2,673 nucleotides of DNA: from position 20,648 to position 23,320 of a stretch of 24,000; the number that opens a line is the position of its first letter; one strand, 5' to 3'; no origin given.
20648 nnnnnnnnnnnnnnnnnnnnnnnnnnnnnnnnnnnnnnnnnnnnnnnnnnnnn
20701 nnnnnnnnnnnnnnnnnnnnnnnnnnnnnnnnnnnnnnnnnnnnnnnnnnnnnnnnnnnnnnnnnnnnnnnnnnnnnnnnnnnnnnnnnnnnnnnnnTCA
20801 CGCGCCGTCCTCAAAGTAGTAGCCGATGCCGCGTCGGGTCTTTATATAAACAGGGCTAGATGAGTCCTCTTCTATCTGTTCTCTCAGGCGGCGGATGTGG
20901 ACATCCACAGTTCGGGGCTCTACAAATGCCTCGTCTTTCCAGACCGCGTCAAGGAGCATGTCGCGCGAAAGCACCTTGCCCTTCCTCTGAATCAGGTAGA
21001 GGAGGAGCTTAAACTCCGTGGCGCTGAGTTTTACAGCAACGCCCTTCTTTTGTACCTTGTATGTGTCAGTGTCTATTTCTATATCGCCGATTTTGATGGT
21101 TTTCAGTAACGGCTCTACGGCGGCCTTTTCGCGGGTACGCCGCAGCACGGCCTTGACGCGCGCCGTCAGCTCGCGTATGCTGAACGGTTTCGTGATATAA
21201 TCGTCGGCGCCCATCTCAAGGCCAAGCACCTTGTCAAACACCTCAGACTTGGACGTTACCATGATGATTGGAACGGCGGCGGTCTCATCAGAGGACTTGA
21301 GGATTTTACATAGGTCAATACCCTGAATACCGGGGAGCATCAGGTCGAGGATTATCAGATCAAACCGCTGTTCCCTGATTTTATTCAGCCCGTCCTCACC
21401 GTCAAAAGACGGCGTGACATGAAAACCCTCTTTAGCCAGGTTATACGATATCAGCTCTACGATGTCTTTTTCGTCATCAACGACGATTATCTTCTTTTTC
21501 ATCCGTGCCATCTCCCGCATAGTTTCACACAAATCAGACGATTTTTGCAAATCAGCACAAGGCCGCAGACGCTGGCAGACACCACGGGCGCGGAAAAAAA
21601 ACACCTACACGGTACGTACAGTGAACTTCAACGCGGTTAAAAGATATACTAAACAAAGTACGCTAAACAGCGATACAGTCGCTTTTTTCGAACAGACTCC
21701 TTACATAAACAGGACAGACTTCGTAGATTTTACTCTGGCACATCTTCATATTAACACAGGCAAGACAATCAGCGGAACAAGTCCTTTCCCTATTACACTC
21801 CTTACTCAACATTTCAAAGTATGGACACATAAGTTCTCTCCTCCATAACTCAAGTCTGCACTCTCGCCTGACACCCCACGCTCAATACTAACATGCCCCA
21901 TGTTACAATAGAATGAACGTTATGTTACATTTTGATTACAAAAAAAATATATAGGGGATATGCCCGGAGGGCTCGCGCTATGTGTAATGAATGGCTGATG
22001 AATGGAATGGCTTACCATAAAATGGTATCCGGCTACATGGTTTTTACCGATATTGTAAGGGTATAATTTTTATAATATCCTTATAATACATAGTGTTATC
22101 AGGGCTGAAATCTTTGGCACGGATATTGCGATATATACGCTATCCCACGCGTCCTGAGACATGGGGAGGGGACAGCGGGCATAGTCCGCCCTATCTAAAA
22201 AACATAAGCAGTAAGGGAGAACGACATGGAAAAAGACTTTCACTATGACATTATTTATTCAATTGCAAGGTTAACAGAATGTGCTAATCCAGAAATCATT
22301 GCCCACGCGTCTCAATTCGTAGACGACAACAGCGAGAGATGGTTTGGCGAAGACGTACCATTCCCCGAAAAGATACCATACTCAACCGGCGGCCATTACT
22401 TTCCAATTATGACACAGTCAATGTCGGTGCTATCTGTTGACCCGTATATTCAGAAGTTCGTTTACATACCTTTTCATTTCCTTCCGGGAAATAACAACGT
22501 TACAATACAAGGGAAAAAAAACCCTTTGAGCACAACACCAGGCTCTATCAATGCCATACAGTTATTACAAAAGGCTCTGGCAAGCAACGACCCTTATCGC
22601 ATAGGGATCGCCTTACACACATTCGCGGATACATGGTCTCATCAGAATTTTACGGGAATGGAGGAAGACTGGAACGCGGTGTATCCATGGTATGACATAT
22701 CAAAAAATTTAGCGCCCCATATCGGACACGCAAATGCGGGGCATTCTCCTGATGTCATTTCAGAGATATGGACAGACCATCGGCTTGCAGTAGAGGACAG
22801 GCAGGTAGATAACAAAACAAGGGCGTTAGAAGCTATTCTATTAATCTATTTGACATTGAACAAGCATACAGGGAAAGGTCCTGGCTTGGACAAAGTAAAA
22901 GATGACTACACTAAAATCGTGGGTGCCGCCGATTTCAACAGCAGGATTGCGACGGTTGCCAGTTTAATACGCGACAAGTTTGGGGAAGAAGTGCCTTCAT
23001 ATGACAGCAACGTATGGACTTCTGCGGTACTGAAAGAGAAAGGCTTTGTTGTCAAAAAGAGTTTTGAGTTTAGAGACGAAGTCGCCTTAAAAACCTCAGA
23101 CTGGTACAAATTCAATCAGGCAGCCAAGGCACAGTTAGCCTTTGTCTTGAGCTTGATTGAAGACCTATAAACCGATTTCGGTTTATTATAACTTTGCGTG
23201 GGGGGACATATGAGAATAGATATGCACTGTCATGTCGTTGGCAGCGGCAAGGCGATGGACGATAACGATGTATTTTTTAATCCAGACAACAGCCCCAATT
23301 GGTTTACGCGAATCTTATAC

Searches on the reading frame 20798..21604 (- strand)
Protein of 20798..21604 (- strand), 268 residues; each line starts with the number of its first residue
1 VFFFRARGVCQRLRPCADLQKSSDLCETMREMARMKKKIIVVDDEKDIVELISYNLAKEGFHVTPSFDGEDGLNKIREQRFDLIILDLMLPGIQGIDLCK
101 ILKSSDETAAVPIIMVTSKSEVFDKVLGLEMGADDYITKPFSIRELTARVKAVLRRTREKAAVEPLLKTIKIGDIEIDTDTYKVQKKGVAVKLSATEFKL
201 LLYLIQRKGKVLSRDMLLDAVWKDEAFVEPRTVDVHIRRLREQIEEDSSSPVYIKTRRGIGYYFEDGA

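Call 10: search_protein_families(library=pfam, proteins=[window:20798-21604:-], max_evalue=0.00001)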
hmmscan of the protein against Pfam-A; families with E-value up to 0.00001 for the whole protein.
window:20798-21604:- (268 aa): 2 families
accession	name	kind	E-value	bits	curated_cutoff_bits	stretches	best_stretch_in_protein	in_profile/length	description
PF00072.30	Response_reg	-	4.5e-29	101.3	30.2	1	39-151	1-111/111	Response regulator receiver domain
PF00486.34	Trans_reg_C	-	2.2e-28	98.6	26.2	1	190-264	3-77/77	Transcriptional regulatory protein, C terminal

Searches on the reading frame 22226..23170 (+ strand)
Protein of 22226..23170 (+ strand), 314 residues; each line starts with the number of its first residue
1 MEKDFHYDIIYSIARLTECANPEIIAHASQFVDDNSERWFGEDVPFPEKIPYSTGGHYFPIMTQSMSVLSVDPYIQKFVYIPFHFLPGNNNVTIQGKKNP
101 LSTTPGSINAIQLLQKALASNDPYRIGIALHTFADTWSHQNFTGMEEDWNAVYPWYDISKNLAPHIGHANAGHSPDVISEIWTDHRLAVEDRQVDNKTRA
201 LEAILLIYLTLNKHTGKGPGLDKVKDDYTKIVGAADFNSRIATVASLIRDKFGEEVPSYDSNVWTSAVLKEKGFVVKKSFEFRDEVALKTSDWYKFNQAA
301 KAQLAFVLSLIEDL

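Call 10: search_protein_families(library=pfam, proteins=[window:22226-23170:+], max_evalue=0.00001)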
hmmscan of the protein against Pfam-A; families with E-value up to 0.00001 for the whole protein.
window:22226-23170:+ (314 aa): 1 family
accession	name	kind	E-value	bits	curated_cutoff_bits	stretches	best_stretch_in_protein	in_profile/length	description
PF20551.3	DUF6765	-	5.2e-58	197.6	26.6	1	1-309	1-323/325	Family of unknown function (DUF6765)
